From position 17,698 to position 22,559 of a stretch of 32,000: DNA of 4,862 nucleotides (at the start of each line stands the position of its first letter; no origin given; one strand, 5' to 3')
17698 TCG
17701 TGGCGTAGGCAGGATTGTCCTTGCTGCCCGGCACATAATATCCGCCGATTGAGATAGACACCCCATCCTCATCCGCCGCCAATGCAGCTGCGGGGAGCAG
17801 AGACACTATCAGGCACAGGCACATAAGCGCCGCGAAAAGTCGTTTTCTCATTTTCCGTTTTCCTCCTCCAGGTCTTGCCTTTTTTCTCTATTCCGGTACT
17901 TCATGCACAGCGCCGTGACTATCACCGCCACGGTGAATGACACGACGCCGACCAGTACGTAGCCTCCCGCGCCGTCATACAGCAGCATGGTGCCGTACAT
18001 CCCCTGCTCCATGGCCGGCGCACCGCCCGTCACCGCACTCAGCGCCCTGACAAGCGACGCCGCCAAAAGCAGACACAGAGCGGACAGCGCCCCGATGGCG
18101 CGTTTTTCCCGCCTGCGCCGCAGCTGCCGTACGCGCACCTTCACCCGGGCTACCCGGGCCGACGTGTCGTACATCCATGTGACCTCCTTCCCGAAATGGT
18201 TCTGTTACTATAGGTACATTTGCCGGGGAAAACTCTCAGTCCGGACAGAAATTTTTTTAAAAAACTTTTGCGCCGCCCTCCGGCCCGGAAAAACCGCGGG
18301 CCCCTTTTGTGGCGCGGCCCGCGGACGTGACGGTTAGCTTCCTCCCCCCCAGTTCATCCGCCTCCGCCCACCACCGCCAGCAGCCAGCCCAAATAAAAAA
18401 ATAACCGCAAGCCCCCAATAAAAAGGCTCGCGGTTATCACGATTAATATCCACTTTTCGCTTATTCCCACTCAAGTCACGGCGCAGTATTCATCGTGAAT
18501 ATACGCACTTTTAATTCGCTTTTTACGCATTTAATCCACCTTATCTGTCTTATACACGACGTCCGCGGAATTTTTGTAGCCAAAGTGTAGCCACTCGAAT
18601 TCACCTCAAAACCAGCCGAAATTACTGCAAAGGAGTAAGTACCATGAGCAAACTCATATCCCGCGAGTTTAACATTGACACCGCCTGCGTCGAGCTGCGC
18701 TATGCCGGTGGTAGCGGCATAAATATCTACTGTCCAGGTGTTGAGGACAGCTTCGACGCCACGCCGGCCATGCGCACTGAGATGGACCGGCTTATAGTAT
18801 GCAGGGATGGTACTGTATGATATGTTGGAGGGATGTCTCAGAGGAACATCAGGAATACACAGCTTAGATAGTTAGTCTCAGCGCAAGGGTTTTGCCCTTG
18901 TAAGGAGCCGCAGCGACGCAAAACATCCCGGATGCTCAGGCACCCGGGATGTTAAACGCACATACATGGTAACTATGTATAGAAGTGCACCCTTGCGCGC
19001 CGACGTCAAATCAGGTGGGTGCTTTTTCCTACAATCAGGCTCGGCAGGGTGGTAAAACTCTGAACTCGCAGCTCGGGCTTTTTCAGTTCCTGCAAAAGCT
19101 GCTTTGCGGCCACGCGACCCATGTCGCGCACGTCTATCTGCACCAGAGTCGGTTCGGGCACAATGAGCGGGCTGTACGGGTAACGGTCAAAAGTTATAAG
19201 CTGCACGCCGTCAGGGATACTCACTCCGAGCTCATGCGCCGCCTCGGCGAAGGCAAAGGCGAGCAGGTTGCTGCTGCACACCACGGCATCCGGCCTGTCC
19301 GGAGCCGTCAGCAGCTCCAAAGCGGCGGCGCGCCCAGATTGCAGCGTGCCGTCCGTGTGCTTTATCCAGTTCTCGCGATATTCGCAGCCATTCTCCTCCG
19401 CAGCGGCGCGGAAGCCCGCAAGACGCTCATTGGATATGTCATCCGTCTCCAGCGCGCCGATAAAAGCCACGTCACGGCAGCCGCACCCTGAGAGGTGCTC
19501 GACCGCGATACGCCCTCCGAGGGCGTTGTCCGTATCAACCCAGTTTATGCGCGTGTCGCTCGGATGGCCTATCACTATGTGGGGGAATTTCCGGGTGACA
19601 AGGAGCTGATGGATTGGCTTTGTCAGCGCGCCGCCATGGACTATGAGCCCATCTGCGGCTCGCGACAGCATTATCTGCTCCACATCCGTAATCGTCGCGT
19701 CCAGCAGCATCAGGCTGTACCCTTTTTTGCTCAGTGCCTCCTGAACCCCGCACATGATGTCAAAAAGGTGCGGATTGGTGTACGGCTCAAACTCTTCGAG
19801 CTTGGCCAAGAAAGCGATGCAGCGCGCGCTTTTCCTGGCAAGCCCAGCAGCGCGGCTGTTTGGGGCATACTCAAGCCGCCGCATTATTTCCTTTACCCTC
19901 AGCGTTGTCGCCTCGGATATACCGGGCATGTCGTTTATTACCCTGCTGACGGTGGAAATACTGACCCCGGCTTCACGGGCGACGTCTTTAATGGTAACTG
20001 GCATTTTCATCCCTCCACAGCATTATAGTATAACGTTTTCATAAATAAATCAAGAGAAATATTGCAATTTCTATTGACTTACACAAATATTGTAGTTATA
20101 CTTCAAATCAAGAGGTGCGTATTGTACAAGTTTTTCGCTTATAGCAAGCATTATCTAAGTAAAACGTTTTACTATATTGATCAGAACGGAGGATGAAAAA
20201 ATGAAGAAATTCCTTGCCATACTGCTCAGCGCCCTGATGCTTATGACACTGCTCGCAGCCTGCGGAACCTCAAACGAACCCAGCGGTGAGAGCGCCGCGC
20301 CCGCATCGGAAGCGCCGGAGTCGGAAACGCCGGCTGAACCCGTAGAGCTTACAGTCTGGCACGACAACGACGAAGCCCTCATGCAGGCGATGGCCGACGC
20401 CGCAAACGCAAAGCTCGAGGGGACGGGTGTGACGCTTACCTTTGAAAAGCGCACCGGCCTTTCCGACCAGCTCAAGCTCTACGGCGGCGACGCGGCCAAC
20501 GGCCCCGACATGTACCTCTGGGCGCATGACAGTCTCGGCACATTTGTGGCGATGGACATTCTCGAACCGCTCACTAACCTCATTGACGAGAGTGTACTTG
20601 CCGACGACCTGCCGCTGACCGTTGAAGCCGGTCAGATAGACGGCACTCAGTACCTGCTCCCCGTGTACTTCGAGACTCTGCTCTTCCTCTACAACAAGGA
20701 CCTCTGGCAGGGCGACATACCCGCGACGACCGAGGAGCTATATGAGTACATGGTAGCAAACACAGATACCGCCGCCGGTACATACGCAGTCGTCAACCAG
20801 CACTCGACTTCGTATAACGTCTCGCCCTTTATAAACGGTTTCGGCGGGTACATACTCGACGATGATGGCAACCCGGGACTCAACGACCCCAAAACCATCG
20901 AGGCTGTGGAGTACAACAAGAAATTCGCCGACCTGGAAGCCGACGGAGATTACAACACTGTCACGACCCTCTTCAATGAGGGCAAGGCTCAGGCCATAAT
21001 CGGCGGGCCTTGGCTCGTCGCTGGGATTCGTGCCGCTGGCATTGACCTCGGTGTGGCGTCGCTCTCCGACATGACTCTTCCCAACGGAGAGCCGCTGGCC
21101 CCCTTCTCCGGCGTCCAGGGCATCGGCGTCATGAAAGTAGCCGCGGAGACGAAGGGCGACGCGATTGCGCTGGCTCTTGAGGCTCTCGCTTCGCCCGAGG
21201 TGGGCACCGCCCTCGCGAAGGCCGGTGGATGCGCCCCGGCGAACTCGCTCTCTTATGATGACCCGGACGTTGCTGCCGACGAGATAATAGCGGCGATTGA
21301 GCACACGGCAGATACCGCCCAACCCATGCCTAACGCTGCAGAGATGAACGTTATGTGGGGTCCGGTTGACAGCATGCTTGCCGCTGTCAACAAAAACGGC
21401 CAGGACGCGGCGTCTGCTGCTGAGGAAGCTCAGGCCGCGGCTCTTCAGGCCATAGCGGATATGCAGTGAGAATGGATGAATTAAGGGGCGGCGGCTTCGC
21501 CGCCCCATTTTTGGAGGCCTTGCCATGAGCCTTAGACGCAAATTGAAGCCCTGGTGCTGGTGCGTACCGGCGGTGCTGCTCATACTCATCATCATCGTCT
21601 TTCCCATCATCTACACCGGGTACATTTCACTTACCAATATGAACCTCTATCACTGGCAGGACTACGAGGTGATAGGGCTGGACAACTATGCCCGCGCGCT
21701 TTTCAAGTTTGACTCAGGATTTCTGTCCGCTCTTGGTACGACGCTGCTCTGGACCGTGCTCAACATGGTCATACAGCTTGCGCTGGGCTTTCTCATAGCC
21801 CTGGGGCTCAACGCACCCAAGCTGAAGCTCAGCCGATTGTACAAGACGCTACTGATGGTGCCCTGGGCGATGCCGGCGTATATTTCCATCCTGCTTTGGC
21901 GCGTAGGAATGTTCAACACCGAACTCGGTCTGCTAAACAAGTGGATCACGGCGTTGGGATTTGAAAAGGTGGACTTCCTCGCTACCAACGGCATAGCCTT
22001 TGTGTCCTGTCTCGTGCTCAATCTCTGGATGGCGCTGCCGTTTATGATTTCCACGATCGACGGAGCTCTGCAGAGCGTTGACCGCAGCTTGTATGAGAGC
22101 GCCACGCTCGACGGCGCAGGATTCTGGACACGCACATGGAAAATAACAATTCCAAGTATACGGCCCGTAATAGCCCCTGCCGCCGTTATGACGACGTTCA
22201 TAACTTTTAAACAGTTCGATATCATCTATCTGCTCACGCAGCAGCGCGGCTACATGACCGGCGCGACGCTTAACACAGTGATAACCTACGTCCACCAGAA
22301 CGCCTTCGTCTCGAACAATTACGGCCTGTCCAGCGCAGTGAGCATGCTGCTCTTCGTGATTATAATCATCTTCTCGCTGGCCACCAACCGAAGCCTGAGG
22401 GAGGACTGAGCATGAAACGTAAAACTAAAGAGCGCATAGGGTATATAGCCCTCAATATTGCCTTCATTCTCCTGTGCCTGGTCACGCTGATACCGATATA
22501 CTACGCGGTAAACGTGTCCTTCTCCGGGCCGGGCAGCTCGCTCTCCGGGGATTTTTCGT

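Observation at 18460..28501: A ~10-kb island inserted exactly at the guaA stop codon, with matching cores, matching arm repeats and an orphaned host terminator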

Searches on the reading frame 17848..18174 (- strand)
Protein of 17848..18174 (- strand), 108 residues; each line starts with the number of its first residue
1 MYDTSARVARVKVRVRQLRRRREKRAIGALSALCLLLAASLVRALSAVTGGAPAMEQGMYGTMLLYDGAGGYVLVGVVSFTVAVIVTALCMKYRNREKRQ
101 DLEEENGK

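Call 8: search_protein_families(library=pfam, proteins=[window:17848-18174:-], max_evalue=0.01)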
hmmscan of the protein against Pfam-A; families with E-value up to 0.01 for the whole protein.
window:17848-18174:- (108 aa): 1 family
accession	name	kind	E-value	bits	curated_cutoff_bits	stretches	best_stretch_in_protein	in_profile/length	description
PF19744.4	DUF6232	-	0.0033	18.3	27.4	1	13-99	23-83/117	Family of unknown function (DUF6232)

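Call 15: find_encoding_contigs(protein=window:17848-18174:-, flank=10000, max_places=10)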
Protein window:17848-18174:- (108 aa): 22 contigs read that carry it; 10 places shown.
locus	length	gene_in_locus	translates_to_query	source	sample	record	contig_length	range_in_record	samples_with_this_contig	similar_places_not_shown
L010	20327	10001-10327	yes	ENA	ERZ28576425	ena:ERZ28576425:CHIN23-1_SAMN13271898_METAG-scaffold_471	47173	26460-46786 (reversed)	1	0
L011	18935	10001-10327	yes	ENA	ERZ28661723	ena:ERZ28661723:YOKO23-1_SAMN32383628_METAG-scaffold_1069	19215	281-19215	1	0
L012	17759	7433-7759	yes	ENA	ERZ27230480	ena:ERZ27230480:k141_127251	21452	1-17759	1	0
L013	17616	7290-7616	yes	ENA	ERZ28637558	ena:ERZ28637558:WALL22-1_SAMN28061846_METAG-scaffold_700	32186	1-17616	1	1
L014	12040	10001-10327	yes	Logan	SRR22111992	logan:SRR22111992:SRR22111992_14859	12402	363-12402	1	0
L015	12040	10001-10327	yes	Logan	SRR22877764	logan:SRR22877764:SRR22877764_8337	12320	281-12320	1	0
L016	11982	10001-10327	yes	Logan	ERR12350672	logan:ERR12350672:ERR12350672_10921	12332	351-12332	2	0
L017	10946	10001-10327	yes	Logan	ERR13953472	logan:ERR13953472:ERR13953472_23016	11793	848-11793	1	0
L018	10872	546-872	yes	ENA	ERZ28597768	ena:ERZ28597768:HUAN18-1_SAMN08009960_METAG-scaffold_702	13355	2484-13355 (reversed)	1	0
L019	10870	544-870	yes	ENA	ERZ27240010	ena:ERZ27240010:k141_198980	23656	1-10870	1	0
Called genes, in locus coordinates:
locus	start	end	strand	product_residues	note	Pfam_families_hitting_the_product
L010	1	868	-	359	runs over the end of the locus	PF14657:Arm-DNA-bind_4, PF14659:Phage_int_SAM_3, PF00589:Phage_integrase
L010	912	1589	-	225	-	PF01381:HTH_3, PF12844:HTH_19 (weak), PF13560:HTH_31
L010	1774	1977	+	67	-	-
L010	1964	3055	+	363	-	PF13481:AAA_25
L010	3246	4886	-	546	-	PF02903:Alpha-amylase_N, PF00128:Alpha-amylase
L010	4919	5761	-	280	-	PF00528:BPD_transp_1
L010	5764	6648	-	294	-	PF00528:BPD_transp_1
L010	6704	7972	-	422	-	PF01547:SBP_bac_1, PF13416:SBP_bac_8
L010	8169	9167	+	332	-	PF00356:LacI, PF00532:Peripla_BP_1, PF13407:Peripla_BP_4 (faint), PF13377:Peripla_BP_3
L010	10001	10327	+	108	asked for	-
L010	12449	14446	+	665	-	PF09479:Flg_new, PF00395:SLH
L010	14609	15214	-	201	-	PF14196:ATC_hydrolase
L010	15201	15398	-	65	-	PF04014:MazE_antitoxin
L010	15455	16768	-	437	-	PF01554:MatE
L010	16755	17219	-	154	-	PF12802:MarR_2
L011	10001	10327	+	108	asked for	-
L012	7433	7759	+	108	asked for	-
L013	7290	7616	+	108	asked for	-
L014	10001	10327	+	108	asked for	-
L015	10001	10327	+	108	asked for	-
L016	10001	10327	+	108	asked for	-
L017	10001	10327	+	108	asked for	-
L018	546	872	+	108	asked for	-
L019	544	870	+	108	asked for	-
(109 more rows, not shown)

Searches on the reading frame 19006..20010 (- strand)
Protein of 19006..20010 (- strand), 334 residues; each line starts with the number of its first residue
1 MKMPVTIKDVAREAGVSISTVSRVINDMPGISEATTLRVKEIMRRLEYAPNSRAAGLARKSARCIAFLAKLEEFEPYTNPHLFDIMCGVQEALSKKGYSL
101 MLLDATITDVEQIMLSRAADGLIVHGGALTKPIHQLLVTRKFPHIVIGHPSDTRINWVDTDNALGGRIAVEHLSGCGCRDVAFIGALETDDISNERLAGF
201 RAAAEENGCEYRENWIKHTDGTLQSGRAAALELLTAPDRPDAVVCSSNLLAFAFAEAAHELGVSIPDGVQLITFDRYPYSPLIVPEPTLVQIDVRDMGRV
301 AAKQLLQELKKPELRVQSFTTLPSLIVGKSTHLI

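Call 7: search_protein_families(library=pfam, proteins=[window:19006-20010:-], max_evalue=0.01)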
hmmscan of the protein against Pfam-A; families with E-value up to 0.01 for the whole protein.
window:19006-20010:- (334 aa): 8 families
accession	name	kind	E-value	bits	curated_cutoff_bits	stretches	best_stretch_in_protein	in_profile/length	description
PF13377.12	Peripla_BP_3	-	1e-27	97.7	26.5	1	170-331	1-167/167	Periplasmic binding protein-like domain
PF00356.27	LacI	-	4.9e-20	71.5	27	1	6-51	1-46/46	Bacterial regulatory proteins, lacI family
PF00532.27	Peripla_BP_1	-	3.3e-15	56.8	22.2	1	78-309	12-261/281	Periplasmic binding proteins and sugar binding domain of LacI family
PF13407.12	Peripla_BP_4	-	7.3e-08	32.7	35.1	1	88-275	19-217/258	Periplasmic binding protein domain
PF13542.12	HTH_Tnp_ISL3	-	0.00037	20.3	27.4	1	3-27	27-49/51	Helix-turn-helix domain of transposase family ISL3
PF01381.28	HTH_3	-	0.002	18.5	23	1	6-46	11-48/55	Helix-turn-helix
PF09339.16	HTH_IclR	-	0.0049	17.1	22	0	4-26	18-40/52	IclR helix-turn-helix domain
PF00376.29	MerR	-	0.009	16.3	28.2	0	6-21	1-16/38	MerR family regulatory protein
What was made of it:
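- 19006..20010 (-): LacI-family regulator. Call 7.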

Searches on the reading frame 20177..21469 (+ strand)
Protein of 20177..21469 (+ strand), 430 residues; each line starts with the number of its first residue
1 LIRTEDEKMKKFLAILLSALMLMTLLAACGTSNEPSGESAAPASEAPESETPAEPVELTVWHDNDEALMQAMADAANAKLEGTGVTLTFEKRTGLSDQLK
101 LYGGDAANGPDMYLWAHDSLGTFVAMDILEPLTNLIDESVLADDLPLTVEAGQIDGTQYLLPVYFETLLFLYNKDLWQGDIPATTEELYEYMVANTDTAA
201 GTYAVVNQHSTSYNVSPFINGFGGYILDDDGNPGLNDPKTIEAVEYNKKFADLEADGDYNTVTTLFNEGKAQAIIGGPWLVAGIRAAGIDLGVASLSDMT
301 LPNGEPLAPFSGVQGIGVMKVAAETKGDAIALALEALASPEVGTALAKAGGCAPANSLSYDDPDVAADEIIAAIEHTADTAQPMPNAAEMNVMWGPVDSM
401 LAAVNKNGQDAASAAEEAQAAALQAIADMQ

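Call 7: search_protein_families(library=pfam, proteins=[window:20177-21469:+], max_evalue=0.01)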
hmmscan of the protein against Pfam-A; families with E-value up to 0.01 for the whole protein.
window:20177-21469:+ (430 aa): 4 families
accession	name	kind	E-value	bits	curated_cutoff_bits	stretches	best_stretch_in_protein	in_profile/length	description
PF13416.11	SBP_bac_8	-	2.9e-26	93.3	27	1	72-372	2-278/279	Bacterial extracellular solute-binding protein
PF01547.30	SBP_bac_1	-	3.7e-21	76.8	26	1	68-342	9-305/307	Bacterial extracellular solute-binding protein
PF13343.11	SBP_bac_6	-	0.0041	17.1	24.6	0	118-188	19-86/245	Bacterial extracellular solute-binding protein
PF16339.10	DUF4969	-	0.0094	16.7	31.4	0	9-42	1-37/79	Domain of unknown function (DUF4969)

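Call 37: search_protein_families(library=ncbifam, proteins=[window:20177-21469:+], max_evalue=0.001)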
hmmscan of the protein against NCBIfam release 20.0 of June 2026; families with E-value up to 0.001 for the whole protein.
window:20177-21469:+ (430 aa): 3 families
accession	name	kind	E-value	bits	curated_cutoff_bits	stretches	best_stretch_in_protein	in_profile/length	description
NF053763.1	ABCarbgalBndGanS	equivalog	3.8e-46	157.7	700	1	15-424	5-413/420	galactooligosaccharide ABC transporter substrate-binding protein GanS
NF007011.0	PRK09474.1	equivalog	3.4e-35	121.6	291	1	54-420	29-392/396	maltose/maltodextrin ABC transporter substrate-binding protein MalE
NF058647.1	lipo_LytA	equivalog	7.3e-05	22.9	110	1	9-97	1-76/107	acidic lipoprotein LytA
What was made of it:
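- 20177..23254 (+): Sugar ABC importer without an ATPase gene: a MalE/GanS-like binding protein (20177-21469) and two permeases (21525-22409 and 22412-23254). Calls 7 and 37.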

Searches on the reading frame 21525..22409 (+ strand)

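Call 7: search_protein_families(library=pfam, proteins=[window:21525-22409:+], max_evalue=0.01)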
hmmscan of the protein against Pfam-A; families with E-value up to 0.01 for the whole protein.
window:21525-22409:+ (294 aa): 2 families
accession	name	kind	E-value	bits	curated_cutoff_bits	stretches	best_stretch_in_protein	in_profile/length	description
PF00528.27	BPD_transp_1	-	5.2e-17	62.6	26.4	1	85-285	2-173/184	Binding-protein-dependent transport system inner membrane component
PF16296.10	TM_PBP2_N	-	0.0039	17.6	31.4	1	18-40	1-23/83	N-terminal of TM subunit in PBP-dependent ABC transporters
